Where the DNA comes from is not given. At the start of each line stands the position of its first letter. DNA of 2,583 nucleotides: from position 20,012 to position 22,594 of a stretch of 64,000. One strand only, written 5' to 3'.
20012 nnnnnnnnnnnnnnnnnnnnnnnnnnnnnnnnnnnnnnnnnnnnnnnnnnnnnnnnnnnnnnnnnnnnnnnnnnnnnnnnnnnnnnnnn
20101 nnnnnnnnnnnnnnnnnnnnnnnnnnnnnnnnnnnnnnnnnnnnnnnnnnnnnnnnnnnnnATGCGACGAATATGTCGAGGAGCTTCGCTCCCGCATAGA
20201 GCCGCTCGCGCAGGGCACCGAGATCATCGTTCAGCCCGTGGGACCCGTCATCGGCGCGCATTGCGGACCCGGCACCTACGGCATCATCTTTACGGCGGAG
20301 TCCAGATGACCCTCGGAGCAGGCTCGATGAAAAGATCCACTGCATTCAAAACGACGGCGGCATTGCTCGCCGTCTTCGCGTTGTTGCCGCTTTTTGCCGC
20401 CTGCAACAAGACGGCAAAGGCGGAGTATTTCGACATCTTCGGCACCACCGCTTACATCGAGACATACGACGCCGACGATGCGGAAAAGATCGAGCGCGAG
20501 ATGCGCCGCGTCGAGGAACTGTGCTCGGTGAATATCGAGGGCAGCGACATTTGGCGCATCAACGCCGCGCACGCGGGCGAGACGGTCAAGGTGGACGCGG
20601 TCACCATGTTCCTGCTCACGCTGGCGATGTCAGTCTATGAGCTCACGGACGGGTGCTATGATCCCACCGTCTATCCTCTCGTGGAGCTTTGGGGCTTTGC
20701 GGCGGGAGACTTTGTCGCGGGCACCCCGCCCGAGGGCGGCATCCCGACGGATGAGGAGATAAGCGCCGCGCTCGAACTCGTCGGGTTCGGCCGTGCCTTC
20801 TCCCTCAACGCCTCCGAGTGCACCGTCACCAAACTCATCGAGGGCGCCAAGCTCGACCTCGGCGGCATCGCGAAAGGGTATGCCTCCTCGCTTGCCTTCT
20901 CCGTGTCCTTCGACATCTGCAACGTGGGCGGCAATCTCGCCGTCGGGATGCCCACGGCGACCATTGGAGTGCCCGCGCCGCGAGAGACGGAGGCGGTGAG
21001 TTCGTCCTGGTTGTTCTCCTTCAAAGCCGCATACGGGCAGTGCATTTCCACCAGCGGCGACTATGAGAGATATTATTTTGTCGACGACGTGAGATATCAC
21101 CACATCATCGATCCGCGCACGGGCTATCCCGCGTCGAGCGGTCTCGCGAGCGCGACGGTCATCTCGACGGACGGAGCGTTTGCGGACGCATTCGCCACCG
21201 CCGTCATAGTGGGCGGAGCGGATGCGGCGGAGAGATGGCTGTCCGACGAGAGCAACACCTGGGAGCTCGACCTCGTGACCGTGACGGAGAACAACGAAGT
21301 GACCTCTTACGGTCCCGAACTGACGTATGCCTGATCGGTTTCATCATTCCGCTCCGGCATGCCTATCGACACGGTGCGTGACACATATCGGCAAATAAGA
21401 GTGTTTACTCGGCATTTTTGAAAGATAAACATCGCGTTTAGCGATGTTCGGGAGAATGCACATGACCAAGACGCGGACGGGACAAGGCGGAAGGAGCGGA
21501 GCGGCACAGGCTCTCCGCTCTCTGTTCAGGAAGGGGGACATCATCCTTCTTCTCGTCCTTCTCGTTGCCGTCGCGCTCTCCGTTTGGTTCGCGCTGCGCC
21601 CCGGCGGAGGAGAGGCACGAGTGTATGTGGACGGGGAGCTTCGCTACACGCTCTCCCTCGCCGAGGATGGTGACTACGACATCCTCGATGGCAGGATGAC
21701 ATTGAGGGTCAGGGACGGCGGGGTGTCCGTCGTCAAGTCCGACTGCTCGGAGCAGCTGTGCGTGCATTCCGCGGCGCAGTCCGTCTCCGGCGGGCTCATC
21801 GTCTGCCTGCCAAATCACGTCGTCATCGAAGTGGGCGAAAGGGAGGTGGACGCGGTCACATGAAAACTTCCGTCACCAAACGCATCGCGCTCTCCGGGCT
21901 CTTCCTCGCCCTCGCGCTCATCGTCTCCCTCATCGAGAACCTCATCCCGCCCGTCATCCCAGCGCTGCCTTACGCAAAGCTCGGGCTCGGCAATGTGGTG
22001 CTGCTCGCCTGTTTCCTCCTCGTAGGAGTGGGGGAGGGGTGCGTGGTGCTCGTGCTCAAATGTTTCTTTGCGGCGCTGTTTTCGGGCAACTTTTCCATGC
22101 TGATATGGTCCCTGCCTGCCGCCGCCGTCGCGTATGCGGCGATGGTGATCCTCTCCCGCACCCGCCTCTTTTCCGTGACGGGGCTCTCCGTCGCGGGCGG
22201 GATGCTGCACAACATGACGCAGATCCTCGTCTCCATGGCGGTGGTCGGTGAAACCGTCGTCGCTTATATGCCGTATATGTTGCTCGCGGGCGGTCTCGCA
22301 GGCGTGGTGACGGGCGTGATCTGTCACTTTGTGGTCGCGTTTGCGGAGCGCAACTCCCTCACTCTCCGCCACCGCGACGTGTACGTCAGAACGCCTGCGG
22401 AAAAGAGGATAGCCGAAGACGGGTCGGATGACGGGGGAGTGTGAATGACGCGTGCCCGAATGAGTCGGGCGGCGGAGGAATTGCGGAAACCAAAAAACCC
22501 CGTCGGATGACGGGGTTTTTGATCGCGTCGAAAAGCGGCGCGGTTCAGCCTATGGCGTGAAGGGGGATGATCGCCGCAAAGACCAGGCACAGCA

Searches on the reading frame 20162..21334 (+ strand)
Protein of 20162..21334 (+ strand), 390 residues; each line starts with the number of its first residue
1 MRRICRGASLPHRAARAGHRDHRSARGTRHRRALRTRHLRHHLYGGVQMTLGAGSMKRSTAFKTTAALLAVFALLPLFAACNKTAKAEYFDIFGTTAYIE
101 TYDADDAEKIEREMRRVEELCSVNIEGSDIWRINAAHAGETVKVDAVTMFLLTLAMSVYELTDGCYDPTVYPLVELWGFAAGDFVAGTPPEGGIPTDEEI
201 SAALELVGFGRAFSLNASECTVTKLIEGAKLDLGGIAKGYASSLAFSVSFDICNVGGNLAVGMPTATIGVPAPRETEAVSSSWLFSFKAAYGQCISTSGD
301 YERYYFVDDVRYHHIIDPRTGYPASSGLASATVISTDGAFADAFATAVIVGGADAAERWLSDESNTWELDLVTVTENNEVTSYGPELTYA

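Call 76: search_protein_families(library=pfam, proteins=[window:20162-21334:+], max_evalue=0.00001)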
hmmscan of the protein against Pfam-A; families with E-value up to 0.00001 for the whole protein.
window:20162-21334:+ (390 aa): 1 family
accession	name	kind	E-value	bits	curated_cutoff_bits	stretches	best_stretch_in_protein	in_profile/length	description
PF02424.20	ApbE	-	4.9e-61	207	25.6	1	93-363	1-258/266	ApbE family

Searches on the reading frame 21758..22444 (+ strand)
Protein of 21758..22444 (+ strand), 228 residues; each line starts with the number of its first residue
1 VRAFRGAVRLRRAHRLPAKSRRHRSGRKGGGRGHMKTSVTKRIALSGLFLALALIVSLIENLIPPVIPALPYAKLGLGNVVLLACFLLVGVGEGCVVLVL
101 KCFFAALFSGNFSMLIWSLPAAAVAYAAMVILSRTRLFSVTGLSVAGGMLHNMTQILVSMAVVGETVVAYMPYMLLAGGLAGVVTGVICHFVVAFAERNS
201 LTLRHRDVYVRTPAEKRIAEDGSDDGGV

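Call 76: search_protein_families(library=pfam, proteins=[window:21758-22444:+], max_evalue=0.00001)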
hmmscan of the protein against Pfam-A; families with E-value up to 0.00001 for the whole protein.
window:21758-22444:+ (228 aa): 1 family
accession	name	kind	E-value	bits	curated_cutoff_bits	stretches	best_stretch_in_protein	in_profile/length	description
PF07456.16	Hpre_diP_synt_I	-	3.5e-30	105.4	30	1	50-191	2-146/147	Heptaprenyl diphosphate synthase component I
